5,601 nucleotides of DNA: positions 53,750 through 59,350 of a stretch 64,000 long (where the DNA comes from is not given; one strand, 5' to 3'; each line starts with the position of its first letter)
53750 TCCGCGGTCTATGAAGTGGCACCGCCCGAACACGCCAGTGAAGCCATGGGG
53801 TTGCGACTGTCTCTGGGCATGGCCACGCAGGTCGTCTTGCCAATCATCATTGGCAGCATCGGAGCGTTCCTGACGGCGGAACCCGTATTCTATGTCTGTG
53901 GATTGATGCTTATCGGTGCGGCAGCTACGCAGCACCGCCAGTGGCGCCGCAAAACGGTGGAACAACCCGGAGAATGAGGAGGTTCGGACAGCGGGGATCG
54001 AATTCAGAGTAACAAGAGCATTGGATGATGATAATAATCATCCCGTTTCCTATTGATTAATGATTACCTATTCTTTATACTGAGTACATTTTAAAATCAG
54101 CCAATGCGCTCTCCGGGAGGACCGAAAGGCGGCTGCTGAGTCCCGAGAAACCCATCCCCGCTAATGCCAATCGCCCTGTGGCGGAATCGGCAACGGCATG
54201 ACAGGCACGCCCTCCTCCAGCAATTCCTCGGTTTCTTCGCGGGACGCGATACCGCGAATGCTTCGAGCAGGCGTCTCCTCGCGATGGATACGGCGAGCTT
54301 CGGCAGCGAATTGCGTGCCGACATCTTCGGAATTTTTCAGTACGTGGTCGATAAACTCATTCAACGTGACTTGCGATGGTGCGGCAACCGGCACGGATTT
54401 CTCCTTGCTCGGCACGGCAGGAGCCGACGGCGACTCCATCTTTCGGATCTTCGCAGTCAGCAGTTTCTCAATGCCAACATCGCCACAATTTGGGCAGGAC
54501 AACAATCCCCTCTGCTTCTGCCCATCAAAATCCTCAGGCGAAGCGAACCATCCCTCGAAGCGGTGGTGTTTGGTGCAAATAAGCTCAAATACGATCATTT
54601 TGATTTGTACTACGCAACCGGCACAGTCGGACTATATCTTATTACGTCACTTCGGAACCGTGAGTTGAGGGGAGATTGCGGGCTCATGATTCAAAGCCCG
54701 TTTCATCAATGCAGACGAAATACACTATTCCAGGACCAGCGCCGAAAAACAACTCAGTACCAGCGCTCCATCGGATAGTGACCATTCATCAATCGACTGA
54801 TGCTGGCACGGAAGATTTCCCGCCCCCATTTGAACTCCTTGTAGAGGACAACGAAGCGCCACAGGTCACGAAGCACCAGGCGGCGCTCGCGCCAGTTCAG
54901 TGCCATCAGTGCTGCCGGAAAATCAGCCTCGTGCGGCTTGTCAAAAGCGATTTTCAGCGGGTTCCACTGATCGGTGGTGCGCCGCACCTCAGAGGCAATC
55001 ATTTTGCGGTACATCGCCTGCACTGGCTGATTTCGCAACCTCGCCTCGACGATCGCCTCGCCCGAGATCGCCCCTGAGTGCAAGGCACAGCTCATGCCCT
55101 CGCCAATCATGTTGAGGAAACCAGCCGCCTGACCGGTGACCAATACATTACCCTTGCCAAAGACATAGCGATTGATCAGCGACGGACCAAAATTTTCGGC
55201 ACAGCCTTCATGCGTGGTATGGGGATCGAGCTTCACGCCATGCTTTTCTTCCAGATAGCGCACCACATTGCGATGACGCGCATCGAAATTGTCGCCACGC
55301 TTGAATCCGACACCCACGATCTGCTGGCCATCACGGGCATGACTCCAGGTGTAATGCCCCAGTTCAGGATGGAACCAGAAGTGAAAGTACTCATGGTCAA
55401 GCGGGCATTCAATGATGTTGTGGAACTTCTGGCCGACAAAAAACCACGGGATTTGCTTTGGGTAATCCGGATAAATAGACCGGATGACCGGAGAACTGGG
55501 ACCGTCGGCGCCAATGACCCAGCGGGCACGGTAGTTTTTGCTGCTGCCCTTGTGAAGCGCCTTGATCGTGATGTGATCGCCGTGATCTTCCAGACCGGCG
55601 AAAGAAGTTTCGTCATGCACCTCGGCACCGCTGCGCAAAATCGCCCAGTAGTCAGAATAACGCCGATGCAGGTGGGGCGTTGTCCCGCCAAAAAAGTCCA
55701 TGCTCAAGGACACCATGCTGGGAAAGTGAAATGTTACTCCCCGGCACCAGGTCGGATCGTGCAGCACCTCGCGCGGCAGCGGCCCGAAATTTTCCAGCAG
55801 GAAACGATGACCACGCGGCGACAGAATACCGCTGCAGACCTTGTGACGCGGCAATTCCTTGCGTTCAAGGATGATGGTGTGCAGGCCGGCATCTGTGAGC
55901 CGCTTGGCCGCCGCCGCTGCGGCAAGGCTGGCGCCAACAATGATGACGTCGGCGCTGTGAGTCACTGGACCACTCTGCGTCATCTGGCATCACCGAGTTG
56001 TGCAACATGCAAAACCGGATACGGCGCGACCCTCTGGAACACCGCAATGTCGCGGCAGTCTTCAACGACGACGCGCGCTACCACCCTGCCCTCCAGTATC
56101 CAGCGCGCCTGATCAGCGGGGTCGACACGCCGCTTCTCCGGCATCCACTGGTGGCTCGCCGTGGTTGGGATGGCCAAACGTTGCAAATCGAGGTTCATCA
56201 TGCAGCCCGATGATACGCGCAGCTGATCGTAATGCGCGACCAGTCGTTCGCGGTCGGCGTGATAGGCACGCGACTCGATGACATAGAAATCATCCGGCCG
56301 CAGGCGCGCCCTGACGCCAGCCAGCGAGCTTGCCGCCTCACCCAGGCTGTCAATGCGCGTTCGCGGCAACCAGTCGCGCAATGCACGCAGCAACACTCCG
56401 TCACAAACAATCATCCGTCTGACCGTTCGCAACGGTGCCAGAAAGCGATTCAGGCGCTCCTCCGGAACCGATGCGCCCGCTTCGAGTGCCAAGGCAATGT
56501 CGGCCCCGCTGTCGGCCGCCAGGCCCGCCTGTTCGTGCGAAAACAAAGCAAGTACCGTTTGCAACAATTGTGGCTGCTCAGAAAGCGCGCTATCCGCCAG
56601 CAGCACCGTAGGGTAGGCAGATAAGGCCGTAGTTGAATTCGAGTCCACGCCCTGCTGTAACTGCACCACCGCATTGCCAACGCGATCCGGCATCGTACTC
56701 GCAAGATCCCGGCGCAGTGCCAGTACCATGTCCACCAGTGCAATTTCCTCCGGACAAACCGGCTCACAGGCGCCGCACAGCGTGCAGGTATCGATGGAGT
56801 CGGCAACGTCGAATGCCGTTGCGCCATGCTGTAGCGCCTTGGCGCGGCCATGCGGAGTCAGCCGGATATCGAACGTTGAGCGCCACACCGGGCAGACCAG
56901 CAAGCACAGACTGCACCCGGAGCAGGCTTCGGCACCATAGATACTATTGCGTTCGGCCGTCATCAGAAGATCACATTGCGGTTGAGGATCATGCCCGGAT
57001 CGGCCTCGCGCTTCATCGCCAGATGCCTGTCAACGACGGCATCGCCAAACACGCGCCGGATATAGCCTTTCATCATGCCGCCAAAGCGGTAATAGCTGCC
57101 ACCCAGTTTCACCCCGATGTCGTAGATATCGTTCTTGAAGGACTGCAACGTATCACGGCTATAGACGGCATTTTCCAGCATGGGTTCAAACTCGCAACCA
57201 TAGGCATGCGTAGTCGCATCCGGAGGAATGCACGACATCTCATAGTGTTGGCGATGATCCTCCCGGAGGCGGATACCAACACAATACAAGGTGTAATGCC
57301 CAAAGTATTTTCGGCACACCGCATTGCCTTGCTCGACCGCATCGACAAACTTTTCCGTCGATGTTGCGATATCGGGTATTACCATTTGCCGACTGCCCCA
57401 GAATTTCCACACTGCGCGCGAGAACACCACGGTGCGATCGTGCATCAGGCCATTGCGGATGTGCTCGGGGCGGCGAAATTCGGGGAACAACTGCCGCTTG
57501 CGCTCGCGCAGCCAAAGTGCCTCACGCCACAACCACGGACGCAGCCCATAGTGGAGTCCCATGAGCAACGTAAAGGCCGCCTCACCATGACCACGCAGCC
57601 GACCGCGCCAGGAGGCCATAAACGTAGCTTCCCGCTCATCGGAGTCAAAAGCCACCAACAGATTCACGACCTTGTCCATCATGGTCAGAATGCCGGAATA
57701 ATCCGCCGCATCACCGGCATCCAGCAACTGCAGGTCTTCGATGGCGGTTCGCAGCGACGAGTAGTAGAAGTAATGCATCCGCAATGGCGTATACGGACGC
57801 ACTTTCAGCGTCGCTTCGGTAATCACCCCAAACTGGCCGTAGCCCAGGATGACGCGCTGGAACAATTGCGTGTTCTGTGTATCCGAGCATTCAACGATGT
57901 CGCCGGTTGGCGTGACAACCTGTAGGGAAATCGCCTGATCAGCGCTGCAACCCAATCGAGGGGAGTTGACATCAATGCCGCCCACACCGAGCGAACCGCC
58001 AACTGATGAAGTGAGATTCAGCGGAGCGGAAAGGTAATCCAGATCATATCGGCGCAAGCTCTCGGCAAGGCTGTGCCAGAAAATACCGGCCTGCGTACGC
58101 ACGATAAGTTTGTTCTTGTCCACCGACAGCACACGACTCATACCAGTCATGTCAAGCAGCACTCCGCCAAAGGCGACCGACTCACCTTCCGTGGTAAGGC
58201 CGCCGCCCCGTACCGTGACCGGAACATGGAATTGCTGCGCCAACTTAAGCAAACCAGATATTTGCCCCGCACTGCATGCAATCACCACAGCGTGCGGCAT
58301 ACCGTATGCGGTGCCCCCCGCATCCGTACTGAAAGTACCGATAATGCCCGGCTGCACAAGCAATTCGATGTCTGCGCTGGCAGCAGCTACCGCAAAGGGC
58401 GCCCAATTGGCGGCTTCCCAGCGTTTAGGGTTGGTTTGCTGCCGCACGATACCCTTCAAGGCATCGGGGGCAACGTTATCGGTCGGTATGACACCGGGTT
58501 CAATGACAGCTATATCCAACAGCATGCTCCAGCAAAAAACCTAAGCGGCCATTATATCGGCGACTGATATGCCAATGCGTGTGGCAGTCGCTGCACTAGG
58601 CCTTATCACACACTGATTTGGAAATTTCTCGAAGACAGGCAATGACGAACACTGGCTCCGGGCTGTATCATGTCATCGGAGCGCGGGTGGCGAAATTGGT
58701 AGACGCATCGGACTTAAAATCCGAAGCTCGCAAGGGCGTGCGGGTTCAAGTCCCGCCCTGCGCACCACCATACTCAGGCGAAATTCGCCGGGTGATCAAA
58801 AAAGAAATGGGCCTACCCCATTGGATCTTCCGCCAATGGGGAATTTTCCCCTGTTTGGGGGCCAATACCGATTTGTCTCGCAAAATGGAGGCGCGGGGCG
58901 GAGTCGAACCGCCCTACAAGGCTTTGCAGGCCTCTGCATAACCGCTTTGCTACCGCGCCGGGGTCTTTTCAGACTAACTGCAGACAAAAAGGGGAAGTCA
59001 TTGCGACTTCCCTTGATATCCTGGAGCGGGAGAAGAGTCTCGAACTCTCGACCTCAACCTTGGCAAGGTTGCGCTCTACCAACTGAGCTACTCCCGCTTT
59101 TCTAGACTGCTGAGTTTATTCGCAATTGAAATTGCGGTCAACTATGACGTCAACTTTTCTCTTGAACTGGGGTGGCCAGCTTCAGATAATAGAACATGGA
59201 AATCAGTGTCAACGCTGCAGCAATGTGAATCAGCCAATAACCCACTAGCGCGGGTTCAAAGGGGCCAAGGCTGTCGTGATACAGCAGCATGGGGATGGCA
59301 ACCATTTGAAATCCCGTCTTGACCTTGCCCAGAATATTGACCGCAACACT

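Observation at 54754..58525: Tightly coupled three-gene redox cassette: FAD-linked oxidase, Fe-S protein, GGR/FixC-like flavoprotein (DUF1178 downstream)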

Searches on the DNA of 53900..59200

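Call 86: search_rna_families(source=window, start=53900, end=59200, threshold=evalue, max_evalue=1)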
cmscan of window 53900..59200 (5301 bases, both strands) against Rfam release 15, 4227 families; matches with E-value up to 1: 4.
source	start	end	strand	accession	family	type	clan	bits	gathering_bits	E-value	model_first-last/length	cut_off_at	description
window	59025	59097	-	RF00005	tRNA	Gene; tRNA;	CL00001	68.1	29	8.7e-14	1-71/71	no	tRNA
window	58681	58764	+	RF00005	tRNA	Gene; tRNA;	CL00001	63.9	29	1.2e-12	1-71/71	no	tRNA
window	58889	58959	-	RF00005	tRNA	Gene; tRNA;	CL00001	58.2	29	4.7e-11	1-71/71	no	tRNA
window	54019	54106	+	RF00204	snoR12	Gene; snRNA; snoRNA; CD-box;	-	26.2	39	0.12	1-83/83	no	Small nucleolar RNA R12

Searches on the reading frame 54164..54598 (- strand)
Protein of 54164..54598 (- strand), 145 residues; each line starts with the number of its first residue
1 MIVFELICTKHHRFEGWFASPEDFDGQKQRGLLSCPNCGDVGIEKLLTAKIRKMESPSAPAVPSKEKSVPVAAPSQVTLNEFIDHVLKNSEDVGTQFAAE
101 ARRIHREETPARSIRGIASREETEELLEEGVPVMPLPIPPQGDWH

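Call 3: search_protein_families(library=pfam, proteins=[window:54164-54598:-], max_evalue=0.1)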
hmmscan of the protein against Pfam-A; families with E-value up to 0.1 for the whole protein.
window:54164-54598:- (145 aa): 1 family
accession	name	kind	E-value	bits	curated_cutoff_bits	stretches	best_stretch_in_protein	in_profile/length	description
PF06676.16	DUF1178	-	7.3e-44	150.2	31.6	1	1-140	1-146/147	Protein of unknown function (DUF1178)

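Call 4: search_protein_families(library=ncbifam, proteins=[window:54164-54598:-], max_evalue=0.1)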
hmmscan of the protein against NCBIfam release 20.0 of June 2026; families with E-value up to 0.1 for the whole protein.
window:54164-54598:- (145 aa): 1 family
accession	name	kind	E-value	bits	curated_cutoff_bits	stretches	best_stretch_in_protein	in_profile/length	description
TIGR02605.1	CxxC_CxxC_SSSS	subfamily_domain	0.059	13.4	31.3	0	29-49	23-43/52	FmdB family zinc ribbon protein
